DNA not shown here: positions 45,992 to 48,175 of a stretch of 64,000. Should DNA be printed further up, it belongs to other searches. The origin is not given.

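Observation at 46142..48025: Novel 627-aa YxeA(DUF1093)-multiTM protein with a large uncharacterised C-terminal domain, IS-bracketed and low GC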

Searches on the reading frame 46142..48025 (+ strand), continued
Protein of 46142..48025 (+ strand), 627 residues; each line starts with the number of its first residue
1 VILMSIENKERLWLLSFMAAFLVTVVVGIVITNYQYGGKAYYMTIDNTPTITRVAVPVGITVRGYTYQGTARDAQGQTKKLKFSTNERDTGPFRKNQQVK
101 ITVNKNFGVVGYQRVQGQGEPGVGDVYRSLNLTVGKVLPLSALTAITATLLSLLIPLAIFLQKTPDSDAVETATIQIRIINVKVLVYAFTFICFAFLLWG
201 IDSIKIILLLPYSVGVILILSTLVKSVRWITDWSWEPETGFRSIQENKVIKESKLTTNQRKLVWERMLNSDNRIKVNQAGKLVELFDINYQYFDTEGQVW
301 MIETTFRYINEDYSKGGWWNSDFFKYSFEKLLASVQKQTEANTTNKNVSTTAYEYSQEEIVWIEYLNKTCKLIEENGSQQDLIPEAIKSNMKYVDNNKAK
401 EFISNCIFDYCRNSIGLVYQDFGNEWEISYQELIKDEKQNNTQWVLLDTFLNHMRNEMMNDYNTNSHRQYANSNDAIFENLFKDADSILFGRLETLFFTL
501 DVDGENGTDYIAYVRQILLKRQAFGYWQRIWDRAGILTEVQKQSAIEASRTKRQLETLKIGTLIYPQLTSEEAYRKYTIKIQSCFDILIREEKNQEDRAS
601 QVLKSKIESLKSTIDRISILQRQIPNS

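Call 70: search_protein_families(library=padloc, proteins=[L001:1450-2310:+, L001:2349-3803:+, L012:547-2106:-, L017:5992-7866:+, L017:7979-9781:-, L002:3177-3791:+, L005:2369-2833:+, L011:8751-9950:+, L011:11491-12183:-, L007:2224-3429:+], max_evalue=0.001)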
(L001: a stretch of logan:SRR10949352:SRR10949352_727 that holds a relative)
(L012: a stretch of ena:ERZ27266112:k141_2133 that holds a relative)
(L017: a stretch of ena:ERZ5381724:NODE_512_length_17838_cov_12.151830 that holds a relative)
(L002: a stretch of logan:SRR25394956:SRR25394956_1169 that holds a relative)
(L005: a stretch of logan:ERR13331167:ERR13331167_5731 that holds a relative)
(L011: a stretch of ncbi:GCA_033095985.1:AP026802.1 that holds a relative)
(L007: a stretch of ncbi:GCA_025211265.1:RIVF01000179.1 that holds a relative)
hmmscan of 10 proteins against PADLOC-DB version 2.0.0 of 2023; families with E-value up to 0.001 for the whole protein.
L001:1450-2310:+ (286 aa): 37 families (the best 25 are shown)
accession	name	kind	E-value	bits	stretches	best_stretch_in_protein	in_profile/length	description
PDLC02335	AbiLi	-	1.5e-09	35.3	1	1-133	49-138/326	AbiLi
PDLC02979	AriA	-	6.3e-09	34.1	1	1-261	1-204/373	-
PDLC00304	PtuA1|PtuA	-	2.2e-08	31.7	1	5-183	15-187/444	AAA ATPase domain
PDLC04886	PDC-S06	-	3.5e-08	30.7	1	1-47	1-45/727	-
PDLC00281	PtuA1|PtuA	-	2e-07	28.5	1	30-188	40-186/448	AAA ATPase domain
PDLC02980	AriA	-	2.3e-07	29.1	1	31-71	3-43/304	-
PDLC02723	PbeC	-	4.1e-07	26.9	1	2-140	3-132/618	PbeC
PDLC02732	PbeC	-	2.2e-06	24.6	1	2-52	3-53/625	PbeC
PDLC04541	PDC-M25A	-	7e-06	23.4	1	1-170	1-154/380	-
PDLC02668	DndD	-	1.2e-05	22.5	1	4-50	5-53/659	DndD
PDLC02740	PbeC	-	1.2e-05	22.3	1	4-50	5-51/648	PbeC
PDLC00090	GajA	-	1.6e-05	21.8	1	3-55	4-52/659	AAA ATPase domain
PDLC00069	GajA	-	3.6e-05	20.4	1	2-59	3-55/687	AAA ATPase domain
PDLC04176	HEC-01A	-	4.5e-05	21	1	5-135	6-121/371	-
PDLC04393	PDC-M07A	-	4.7e-05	20.5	1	1-64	1-58/435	-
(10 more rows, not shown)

L001:2349-3803:+ (484 aa): 2 families
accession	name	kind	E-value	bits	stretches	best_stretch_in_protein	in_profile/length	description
PDLC02979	AriA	-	1.1e-06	26.7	1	7-84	291-368/373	-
PDLC02980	AriA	-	8.1e-05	20.7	1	2-84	224-298/304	-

L012:547-2106:- (519 aa): 72 families (the best 25 are shown)
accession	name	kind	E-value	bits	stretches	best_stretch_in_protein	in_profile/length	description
PDLC03757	Drt2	-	4.7e-112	373.5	1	16-515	80-469/502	DRT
PDLC02173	Drt2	-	3.2e-67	225.5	1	18-428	12-396/425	-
PDLC01136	RT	-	4.3e-23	80.1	2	227-331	161-249/263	RT (reverse transcriptase)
PDLC03754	RT_UG17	-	4.2e-22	76.6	1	186-376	139-287/429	DRT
PDLC03778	RT_UG39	-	7.2e-22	76.1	1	66-325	128-370/541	DRT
PDLC03768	Drt3a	-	5.1e-19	67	1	235-374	180-285/411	DRT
PDLC02063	Cas1_IIIb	-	1.3e-17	61.6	2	232-306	178-246/617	-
PDLC03766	Drt9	-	2.5e-17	60.9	1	63-384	91-325/488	DRT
PDLC03745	Drt1a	-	6e-15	52.2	1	135-333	193-355/1176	DRT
PDLC01607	RT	-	7.8e-15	53.4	1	88-358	13-160/161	"CAS-I,CAS-II,CAS-III,CAS-IV,CAS-V,CAS-VI; acquisition_associated"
PDLC02939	RT_II-A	-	1e-13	49.4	1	244-336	141-231/304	-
PDLC02944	RT_III-A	-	1.3e-13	49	1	231-325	189-282/597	-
PDLC02175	Drt3a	-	2e-13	48.4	1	235-360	150-260/417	-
PDLC03771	RT_UG32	-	1.5e-12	45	1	241-333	208-291/521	DRT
PDLC03759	RT_UG21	-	6e-12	43.1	1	141-331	142-269/503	DRT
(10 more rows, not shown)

L017:5992-7866:+ (624 aa): 12 families
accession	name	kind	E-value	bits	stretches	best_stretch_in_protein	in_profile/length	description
PDLC01439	typeIV_DinG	-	6e-75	251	1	1-576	23-559/575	CAS-IV-A; associated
PDLC01729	typeIV_DinG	-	1.9e-23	81.1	2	3-296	29-323/666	Csf4_0_IVA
PDLC01730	typeIV_DinG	-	2e-13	47.6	2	421-572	623-787/802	Csf4_1_IVA1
PDLC01252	Cas3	-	2.7e-12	44.8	1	129-307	75-220/324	CAS-I; effector_G3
PDLC00938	Cas3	-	4.1e-11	40.7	1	147-309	79-246/358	CRISPR-associated helicase Cas3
PDLC01732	typeIV_DinG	-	1.1e-10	39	1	443-573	476-606/648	Csf4_3_IVE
PDLC01731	typeIV_DinG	-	2.8e-08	31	1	411-562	354-493/526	Csf4_2_IVA1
PDLC01321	typeIV_DinG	-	3.7e-08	30.7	1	422-559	421-559/559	CAS-IV-A; associated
PDLC04986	PDC-S28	-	4.2e-06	23.4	1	482-573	399-483/831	-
PDLC01007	typeIV_DinG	-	4.7e-06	23.5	0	423-567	510-663/676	CRISPR type AFERR-associated DEAD/DEAH-box helicase Csf4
PDLC01762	Cas3b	-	1.5e-05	21.8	1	164-215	331-382/692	-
PDLC01767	Cas3e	-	0.00053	16.6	0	329-358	343-372/680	-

L017:7979-9781:- (600 aa): 0 families

L002:3177-3791:+ (204 aa): 1 family
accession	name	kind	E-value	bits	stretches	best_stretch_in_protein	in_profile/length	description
PDLC04657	PDC-M45B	-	0.00087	16.9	0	35-85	29-78/204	-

L005:2369-2833:+ (154 aa): 0 families

L011:8751-9950:+ (399 aa): 1 family
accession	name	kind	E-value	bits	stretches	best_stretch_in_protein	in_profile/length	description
PDLC05032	PDC-S50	-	9.7e-108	358.7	1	13-390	17-379/387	-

L011:11491-12183:- (230 aa): 11 families
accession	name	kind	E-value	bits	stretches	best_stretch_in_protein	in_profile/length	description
PDLC03313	MTase_II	-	3.8e-07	27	1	8-76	15-83/563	Type II methyltransferase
PDLC03021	MTase_I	-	1.9e-06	25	1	3-108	151-248/491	Type I methyltransferase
PDLC03025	MTase_I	-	4e-05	20.5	1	3-107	149-241/569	Type I methyltransferase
PDLC03282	MTase_II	-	9.3e-05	19.9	1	11-62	9-52/386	Type II methyltransferase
PDLC04134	mad2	-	9.3e-05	19.4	1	13-106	268-334/492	mads_2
PDLC03267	MTase_II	-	9.5e-05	19.5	1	8-63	6-56/539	Type II methyltransferase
PDLC03315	MTase_II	-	9.6e-05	19.4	1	3-143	4-137/502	Type II methyltransferase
PDLC03602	REase_MTase_IIG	-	0.0002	18.1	1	43-118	347-414/637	Type IIG restriction enzyme-methyltransferase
PDLC03248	MTase_II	-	0.00021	18.1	1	14-77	8-65/521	Type II methyltransferase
PDLC03390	MTase_II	-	0.0007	16.7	0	58-151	176-264/327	Type II methyltransferase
PDLC03608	REase_MTase_IIG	-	0.00085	16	1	42-112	333-396/614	Type IIG restriction enzyme-methyltransferase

L007:2224-3429:+ (401 aa): 1 family
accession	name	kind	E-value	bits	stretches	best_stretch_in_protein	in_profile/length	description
PDLC02345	AbiH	-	3e-05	21.7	0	304-362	271-323/343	AbiH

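Call 76: search_dna_similar(query=window:46502-48022:+, collection=phages, mode=protein, max_evalue=0.01, max_rows=10)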
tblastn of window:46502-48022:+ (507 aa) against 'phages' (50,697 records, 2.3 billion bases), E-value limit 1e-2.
No match.

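Call 77: search_dna_similar(query=P0025, collection=plasmids, mode=protein, max_evalue=0.001, max_rows=20)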
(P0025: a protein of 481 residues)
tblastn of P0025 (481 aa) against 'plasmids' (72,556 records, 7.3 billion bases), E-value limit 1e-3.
Records with a match: 53; places in all: 54; records where one place covers at least 80% of the query: 48.
Best place of each record, by identity: <60% 53.
By first word of the organism name: Enterococcus 52; Lactococcus 1.
By predicted mobility (MOB-suite, as given by PLSDB): conjugative 26; non-mobilizable 16; mobilizable 11.
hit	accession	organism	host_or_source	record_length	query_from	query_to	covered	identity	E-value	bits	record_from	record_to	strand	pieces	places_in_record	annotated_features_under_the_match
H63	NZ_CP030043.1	Enterococcus faecalis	Pig,faecal swab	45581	5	476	98%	31.4%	2e-40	162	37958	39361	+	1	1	hypothetical protein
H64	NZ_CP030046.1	Enterococcus faecalis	Pig,faecal swab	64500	5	476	98%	31.4%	2e-40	162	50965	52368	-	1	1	hypothetical protein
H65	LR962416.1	Enterococcus faecalis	-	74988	5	476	98%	30.1%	4e-39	159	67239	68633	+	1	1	record has no annotation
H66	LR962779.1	Enterococcus faecalis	-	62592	5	476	98%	30.1%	4e-39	158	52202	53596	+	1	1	record has no annotation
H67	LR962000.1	Enterococcus faecalis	-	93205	5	476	98%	30.1%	4e-39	158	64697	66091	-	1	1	record has no annotation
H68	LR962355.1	Enterococcus faecalis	-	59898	5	476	98%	30.1%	6e-39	158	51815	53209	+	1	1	record has no annotation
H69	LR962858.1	Enterococcus faecalis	-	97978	5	451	93%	31.1%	1e-23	188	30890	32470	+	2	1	record has no annotation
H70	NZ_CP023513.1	Enterococcus sp. FDAARGOS_375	Homo sapiens,tissue grind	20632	36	478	92%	29.8%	1e-42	169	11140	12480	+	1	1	hypothetical protein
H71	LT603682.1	Enterococcus faecium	Homo sapiens,human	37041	36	370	68%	37.4%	8e-43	222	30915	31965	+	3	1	record has no annotation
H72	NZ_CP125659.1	Enterococcus sp. ZQ21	whole organism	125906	38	476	91%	27.4%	9e-20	100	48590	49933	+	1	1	hypothetical protein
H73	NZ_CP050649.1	Enterococcus faecium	cell culture,Fermented dairy products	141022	38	476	91%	27.4%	9e-20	100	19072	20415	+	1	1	hypothetical protein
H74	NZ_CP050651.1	Enterococcus faecium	cell culture,Fermented dairy products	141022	38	476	91%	27.4%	9e-20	100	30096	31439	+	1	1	hypothetical protein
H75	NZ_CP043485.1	Enterococcus faecium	Cell,Meju, fermented soybean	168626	38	476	91%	27.4%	9e-20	100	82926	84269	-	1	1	hypothetical protein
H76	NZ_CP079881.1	Enterococcus lactis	pure culture,soil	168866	38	476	91%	27.4%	9e-20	100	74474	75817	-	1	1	hypothetical protein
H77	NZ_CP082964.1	Enterococcus lactis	pure culture,Braised chicken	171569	38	476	91%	27.4%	9e-20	100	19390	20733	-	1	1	hypothetical protein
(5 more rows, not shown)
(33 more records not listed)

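Call 78: get_annotated_region(hit=H63, flank=7000)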
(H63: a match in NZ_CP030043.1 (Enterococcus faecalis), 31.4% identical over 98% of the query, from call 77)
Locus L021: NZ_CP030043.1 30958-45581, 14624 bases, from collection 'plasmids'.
description: Enterococcus faecalis strain C25 plasmid pC25-1, complete sequence
organism: Enterococcus faecalis (NCBI taxid 1351)
taxonomy: Bacteria; Bacillota; Bacilli; Lactobacillales; Enterococcaceae; Enterococcus; Enterococcus faecalis
host: -; source: Pig,faecal swab; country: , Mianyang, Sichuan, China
typing (MOB-suite, as given by PLSDB): mobilizable; replicon rep_cluster_554,rep_cluster_980; relaxase MOBP
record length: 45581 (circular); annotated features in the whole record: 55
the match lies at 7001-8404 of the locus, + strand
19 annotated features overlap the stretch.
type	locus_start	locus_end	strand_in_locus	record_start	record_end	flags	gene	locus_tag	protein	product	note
CDS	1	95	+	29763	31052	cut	-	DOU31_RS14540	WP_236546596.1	glycoside hydrolase domain-containing protein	-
CDS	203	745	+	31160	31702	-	-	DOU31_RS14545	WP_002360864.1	hypothetical protein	-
CDS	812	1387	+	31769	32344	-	-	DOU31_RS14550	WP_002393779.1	YcxB family protein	-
CDS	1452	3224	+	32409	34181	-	-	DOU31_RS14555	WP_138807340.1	hypothetical protein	-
CDS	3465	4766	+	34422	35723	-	-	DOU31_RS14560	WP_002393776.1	hypothetical protein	-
CDS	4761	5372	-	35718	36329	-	-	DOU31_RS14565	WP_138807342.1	recombinase family protein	GO:0006310 - DNA recombination [Evidence IEA]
CDS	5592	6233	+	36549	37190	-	-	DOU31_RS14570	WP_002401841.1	hypothetical protein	-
CDS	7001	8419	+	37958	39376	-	-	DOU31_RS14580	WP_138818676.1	hypothetical protein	-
CDS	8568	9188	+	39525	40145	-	-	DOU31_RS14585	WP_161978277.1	recombinase family protein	GO:0006310 - DNA recombination [Evidence IEA]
CDS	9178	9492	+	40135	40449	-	-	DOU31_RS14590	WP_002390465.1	hypothetical protein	-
CDS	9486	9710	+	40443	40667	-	uvrC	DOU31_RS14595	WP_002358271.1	ultraviolet resistance protein UvrA repressor UvrC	-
CDS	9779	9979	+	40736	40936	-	-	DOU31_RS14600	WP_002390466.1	hypothetical protein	-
CDS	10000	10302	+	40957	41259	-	-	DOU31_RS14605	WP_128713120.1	DUF6440 family protein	-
CDS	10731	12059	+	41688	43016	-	uvrA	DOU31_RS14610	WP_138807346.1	ultraviolet resistance protein UvrA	-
CDS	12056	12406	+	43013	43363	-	-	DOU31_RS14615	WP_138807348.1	UvaF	-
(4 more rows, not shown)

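Call 79: get_annotated_region(hit=H73, flank=7000)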
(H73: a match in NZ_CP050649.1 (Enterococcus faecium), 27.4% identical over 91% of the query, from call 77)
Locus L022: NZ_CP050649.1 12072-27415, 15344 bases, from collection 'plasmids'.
description: Enterococcus faecium strain BIOPOP-3 ALE plasmid pBIOPOP-3_ALE
organism: Enterococcus faecium (NCBI taxid 1352)
taxonomy: Bacteria; Bacillota; Bacilli; Lactobacillales; Enterococcaceae; Enterococcus; Enterococcus faecium
host: -; source: cell culture,Fermented dairy products; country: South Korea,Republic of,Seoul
typing (MOB-suite, as given by PLSDB): conjugative; replicon rep_cluster_1058,rep_cluster_893; relaxase MOBP; mating-pair formation MPF_T
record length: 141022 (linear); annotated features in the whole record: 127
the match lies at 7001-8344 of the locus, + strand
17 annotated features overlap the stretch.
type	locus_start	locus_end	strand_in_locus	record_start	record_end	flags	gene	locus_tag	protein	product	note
CDS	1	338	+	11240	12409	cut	-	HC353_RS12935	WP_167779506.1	IS256 family transposase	-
CDS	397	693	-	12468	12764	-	-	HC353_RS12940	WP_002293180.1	bacteriocin immunity protein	-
CDS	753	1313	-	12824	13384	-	-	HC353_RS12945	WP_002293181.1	ATP-binding cassette domain-containing protein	-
CDS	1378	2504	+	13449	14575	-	-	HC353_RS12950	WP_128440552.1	IS3 family transposase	-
CDS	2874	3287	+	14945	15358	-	-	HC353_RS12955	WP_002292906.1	Hsp20/alpha crystallin family protein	-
CDS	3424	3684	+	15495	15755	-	-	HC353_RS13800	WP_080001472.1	hypothetical protein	-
CDS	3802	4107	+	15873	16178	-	-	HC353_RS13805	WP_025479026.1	hypothetical protein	-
CDS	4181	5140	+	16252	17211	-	-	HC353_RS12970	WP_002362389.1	IS30-like element IS6770 family transposase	GO:0006313 - DNA transposition [Evidence IEA]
CDS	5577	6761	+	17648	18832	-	-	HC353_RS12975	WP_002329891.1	IS256-like element ISEfm2 family transposase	GO:0006313 - DNA transposition [Evidence IEA]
CDS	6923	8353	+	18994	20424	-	-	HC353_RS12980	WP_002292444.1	hypothetical protein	-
CDS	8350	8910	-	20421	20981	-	-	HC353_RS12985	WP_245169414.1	recombinase family protein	GO:0006310 - DNA recombination [Evidence IEA]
CDS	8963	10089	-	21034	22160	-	-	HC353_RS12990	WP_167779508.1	IS3 family transposase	-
CDS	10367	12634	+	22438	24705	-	-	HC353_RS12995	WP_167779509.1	excinuclease ABC subunit UvrA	-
CDS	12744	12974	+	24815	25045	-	-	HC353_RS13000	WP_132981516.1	transposase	GO:0006313 - DNA transposition [Evidence IEA]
CDS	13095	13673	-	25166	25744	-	-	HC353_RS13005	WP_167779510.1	DUF536 domain-containing protein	-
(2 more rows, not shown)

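Call 80: get_annotated_region(hit=H70, flank=7000)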
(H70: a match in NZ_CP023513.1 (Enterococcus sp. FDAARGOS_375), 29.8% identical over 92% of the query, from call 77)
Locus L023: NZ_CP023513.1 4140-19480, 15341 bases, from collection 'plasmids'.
description: Enterococcus sp. FDAARGOS_375 plasmid unnamed2, complete sequence
organism: Enterococcus sp. FDAARGOS_375 (NCBI taxid 2060307)
taxonomy: Bacteria; Bacillota; Bacilli; Lactobacillales; Enterococcaceae; Enterococcus; Enterococcus sp. FDAARGOS 375
host: -; source: Homo sapiens,tissue grind; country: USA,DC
typing (MOB-suite, as given by PLSDB): non-mobilizable
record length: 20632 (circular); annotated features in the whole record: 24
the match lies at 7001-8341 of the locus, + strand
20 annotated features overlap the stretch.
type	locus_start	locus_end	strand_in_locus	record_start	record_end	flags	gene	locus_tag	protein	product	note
CDS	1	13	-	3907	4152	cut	-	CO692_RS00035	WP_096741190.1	hypothetical protein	-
CDS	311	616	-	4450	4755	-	-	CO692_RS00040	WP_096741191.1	DUF5388 domain-containing protein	-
CDS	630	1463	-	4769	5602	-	-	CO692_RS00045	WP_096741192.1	ParA family protein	-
CDS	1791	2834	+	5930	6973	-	-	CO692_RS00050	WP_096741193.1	replication initiator protein A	-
CDS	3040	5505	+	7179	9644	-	-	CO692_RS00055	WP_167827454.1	tetratricopeptide repeat protein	-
CDS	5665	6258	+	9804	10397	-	-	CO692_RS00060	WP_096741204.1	recombinase family protein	GO:0006310 - DNA recombination [Evidence IEA]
CDS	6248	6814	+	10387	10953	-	-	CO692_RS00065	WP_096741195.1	GNAT family N-acetyltransferase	-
CDS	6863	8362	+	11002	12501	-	-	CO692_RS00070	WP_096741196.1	hypothetical protein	-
CDS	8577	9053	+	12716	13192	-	-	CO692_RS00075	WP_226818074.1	hypothetical protein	-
CDS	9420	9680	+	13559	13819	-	-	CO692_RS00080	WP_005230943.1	hypothetical protein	-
CDS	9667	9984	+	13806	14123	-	-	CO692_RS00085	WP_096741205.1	type II toxin-antitoxin system RelE/ParE family toxin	GO:0030541 - plasmid partitioning [Evidence IEA]; GO:0051290 - protein heterotetramerization [Evidence IEA]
CDS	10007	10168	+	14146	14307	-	-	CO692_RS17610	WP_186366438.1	hypothetical protein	-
CDS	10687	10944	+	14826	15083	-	-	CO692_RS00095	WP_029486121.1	hypothetical protein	-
CDS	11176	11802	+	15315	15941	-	-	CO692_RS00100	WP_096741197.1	helix-turn-helix transcriptional regulator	-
CDS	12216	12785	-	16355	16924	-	-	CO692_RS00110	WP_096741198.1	hypothetical protein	-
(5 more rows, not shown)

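Call 86: fold_search(model_id=the predicted structure, library=pdb)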
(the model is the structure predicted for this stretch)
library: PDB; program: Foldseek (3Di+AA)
matches with E <= 10: 553; with E <= 0.001: 0
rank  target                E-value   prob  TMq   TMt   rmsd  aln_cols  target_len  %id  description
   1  8ga7                  2.5e-02  0.33  0.11  0.11  29.1       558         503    9  Geometrically programmable nanomaterial construction using regularized protein building blocks (released 2024-03-13)
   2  7yg4_A                4.3e-02  0.72  0.20  0.14  23.6       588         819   12  Structure of WTAP-VIRMA in the m6A writer complex (released 2022-11-23)
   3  8gel_A                5.9e-02  0.28  0.13  0.13  27.3       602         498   11  Cryo-EM structure of synthetic tetrameric building block sC4 (released 2024-03-13)
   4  3grl                  6.4e-02  0.84  0.27  0.24  18.8       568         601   11  Crystal Structure of the Monomer of the p115 Tether Globular Head Domain (released 2009-11-03)
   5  5k7v_A                6.4e-02  0.60  0.12  0.20  19.7       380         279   11  Computational Design of Self-Assembling Cyclic Protein Homooligomers (released 2017-04-12)
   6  7yxx_C                6.7e-02  0.80  0.25  0.10  18.1       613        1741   11  Cryo-EM structure of USP9X (released 2022-03-02)
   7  7shk_A                1.3e-01  0.16  0.11  0.09  23.1       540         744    8  Structure of Xenopus laevis CRL2Lrr1 (State 1) (released 2021-12-08)
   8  3woz_A                1.4e-01  0.99  0.25  0.47  11.1       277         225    9  Crystal structure of CLASP2 TOG domain (TOG3) (released 2015-05-27)
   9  5h7c_A                1.5e-01  0.28  0.15  0.17  22.1       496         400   12  Crystal structure of a repeat protein with two Protein A-DHR14 repeat modules (released 2017-06-28)
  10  5h7c_C                1.6e-01  0.23  0.13  0.16  20.4       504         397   12  Crystal structure of a repeat protein with two Protein A-DHR14 repeat modules (released 2017-06-28)
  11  3ifq_B                1.7e-01  0.30  0.17  0.16  19.0       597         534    9  Interction of plakoglobin and beta-catenin with desmosomal cadherins (released 2009-09-15)
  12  9hma                  2.2e-01  0.33  0.19  0.10  25.4       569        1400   12  Cryo-EM structure of apo human separase (released 2025-09-03)
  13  3c2h_A                2.2e-01  0.30  0.20  0.17  19.0       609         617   11  Crystal Structure of SYS-1 at 2.6A resolution (released 2008-05-20)
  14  4u1d_A                2.5e-01  0.44  0.22  0.23  21.2       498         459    8  Structure of the PCI domain of translation initiation factor eIF3a (released 2014-09-10)
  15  6em5_I                2.5e-01  0.28  0.18  0.19  23.0       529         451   10  State D architectural model (Nsa1-TAP Flag-Ytm1) - Visualizing the assembly pathway of nucleolar pre-60S ribosomes (released 2017-12-27)
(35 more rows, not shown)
